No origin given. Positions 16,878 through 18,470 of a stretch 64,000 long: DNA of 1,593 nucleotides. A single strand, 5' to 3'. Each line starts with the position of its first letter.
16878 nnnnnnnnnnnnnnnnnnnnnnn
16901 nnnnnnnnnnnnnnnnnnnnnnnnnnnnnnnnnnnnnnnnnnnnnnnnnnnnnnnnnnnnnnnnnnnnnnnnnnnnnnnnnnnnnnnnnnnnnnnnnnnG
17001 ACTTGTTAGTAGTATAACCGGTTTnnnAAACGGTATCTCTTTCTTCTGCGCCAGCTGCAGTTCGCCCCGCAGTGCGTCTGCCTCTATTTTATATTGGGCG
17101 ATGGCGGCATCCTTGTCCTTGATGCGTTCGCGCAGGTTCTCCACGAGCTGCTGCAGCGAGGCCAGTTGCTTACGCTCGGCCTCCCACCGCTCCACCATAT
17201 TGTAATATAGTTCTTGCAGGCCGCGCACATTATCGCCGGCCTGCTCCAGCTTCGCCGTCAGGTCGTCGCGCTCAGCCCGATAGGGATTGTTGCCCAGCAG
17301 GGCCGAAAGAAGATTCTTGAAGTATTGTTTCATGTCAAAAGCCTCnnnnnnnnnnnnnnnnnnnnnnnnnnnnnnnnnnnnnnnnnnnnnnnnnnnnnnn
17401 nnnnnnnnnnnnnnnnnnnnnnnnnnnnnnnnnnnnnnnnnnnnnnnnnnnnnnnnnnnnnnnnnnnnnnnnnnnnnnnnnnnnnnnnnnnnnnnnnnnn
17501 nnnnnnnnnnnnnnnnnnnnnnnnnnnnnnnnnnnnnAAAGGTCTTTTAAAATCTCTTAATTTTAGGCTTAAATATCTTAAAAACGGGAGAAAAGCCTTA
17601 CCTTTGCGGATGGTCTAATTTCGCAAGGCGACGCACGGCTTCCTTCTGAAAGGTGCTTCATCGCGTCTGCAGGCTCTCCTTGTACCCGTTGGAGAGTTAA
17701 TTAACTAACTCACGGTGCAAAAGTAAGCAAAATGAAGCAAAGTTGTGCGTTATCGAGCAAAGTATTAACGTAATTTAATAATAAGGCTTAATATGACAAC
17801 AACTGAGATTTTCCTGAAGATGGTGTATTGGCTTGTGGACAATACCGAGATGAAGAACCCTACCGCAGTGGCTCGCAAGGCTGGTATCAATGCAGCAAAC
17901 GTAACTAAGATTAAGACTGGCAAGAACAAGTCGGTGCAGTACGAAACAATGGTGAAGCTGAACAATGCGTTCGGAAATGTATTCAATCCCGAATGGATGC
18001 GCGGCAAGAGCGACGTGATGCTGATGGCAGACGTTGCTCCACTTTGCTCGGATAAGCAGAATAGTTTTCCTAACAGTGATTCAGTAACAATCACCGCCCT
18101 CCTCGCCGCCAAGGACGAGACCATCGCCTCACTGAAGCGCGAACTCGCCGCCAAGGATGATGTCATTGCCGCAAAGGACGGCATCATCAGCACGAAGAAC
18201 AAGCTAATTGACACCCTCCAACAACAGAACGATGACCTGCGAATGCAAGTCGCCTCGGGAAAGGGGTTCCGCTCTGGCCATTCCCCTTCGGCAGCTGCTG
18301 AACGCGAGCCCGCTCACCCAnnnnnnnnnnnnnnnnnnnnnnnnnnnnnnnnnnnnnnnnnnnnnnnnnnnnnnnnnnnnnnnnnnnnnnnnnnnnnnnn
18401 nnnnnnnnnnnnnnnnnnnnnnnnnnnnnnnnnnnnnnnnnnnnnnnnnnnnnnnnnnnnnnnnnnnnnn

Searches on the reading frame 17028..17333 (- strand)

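Call 7: search_protein_families(library=pfam, proteins=[window:17028-17333:-], max_evalue=0.1)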
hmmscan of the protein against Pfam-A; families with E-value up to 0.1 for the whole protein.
window:17028-17333:- (102 aa): 12 families
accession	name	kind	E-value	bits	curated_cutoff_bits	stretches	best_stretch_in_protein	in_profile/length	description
PF10473.14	CENP-F_leu_zip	-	0.0017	18.9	34.5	1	21-98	18-95/140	Leucine-rich repeats of kinetochore protein Cenp-F/LEK1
PF06785.16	UPF0242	-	0.0025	18.4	33.5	1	18-81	116-176/194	Uncharacterised protein family (UPF0242) N-terminus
PF02050.21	FliJ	-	0.0058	17.3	28.4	1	27-98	12-88/123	Flagellar FliJ protein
PF20733.2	LRIM1_dimer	-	0.014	15.7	35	1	32-95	37-100/187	Dimerization domain in LRIM1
PF06419.17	COG6_N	-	0.016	15.8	27.4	0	49-99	41-91/114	Conserved oligomeric complex COG6, N-terminal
PF01166.23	TSC22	-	0.02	15.5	30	1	64-92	16-44/57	TSC-22/dip/bun family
PF07926.17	TPR_MLP1_2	-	0.026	15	36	1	19-97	14-92/129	TPR/MLP1/MLP2-like protein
PF17383.7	kleA_kleC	-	0.031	15.1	25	0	16-45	17-46/76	Uncharacterized KorC regulated protein A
PF08614.16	ATG16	-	0.031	14.9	33.7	1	22-98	97-173/200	Autophagy protein 16 (ATG16)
PF06057.17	VirJ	-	0.051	13.9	22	1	19-89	14-82/191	Bacterial virulence protein (VirJ)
PF07544.18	Med9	-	0.052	14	26.9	0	54-83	49-78/80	RNA polymerase II transcription mediator complex subunit 9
PF21928.1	XLF_CC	-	0.061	13.7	27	0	58-79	18-39/53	XLF protein coiled-coil region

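Call 8: search_protein_families(library=phrogs, proteins=[window:17028-17333:-], max_evalue=0.01)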
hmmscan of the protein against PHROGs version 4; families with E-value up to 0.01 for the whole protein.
window:17028-17333:- (102 aa): 0 families

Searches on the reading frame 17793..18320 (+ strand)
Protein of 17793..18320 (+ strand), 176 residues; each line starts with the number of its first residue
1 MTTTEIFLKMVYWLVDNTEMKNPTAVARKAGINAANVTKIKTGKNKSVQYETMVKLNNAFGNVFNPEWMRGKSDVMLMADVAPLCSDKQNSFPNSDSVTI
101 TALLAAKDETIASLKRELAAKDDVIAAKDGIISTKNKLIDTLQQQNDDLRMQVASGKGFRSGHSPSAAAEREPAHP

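Call 7: search_protein_families(library=pfam, proteins=[window:17793-18320:+], max_evalue=0.1)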
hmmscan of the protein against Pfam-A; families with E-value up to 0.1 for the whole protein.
window:17793-18320:+ (176 aa): 7 families
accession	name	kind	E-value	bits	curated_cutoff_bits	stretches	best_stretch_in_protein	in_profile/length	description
PF13443.12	HTH_26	-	0.00011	22.8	22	1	20-61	11-51/63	Cro/C1-type HTH DNA-binding domain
PF13118.11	DUF3972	-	0.0005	21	26.2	1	102-145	78-121/125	Protein of unknown function (DUF3972)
PF14772.11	NYD-SP28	-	0.0019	18.6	22.1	0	99-123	65-89/102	Sperm tail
PF16046.10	FAM76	-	0.024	14.5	28.5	1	93-151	211-263/298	FAM76 protein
PF16808.10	PKcGMP_CC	-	0.028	14.4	35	1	103-125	2-24/35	Coiled-coil N-terminus of cGMP-dependent protein kinase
PF14662.11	KASH_CCD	-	0.049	14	43.3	1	110-148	131-169/191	Coiled-coil region of CCDC155 or KASH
PF21928.1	XLF_CC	-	0.062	13.6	27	0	105-149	18-52/53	XLF protein coiled-coil region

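Call 8: search_protein_families(library=phrogs, proteins=[window:17793-18320:+], max_evalue=0.01)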
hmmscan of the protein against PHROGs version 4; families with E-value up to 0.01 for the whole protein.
window:17793-18320:+ (176 aa): 5 families
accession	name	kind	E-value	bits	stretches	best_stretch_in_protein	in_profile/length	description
phrog_6223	-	transcription regulation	0.00025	22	1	20-57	17-54/73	transcriptional repressor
phrog_2619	-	unknown function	0.00051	21.2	1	102-156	57-108/124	-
phrog_6831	-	transcription regulation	0.0011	19.9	1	25-61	23-59/68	transcriptional regulator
phrog_3949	-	transcription regulation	0.0027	18.8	1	11-62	14-67/161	transcriptional repressor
phrog_18104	-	transcription regulation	0.003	18.4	1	21-61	14-53/57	transcriptional regulator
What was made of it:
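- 17793..18323 (+): Cro/CI-type HTH regulator with a coiled-coil tail. It lies upstream of, and co-directional with, the lipoprotein gene. It is part of the conserved backbone, not the cassette. Pfam HTH_26 E=1.1e-4, and PHROG repressor families (calls 7, 8).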

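Call 98: search_protein_families(library=padloc, proteins=[window:17793-18320:+], max_evalue=0.01)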
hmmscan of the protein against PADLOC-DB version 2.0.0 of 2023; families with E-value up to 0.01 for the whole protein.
window:17793-18320:+ (176 aa): 0 families

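Call 99: search_protein_families(library=ncbifam, proteins=[window:17793-18320:+], max_evalue=0.01)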
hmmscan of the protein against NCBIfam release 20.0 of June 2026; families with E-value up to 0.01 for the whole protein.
window:17793-18320:+ (176 aa): 1 family
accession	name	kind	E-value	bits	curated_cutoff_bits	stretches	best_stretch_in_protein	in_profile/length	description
NF052320.1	Cbp1_fam_LP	subfamily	0.00011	21.8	90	1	101-153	129-181/286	Cbp1 family collagen-binding glycoprotein adhesin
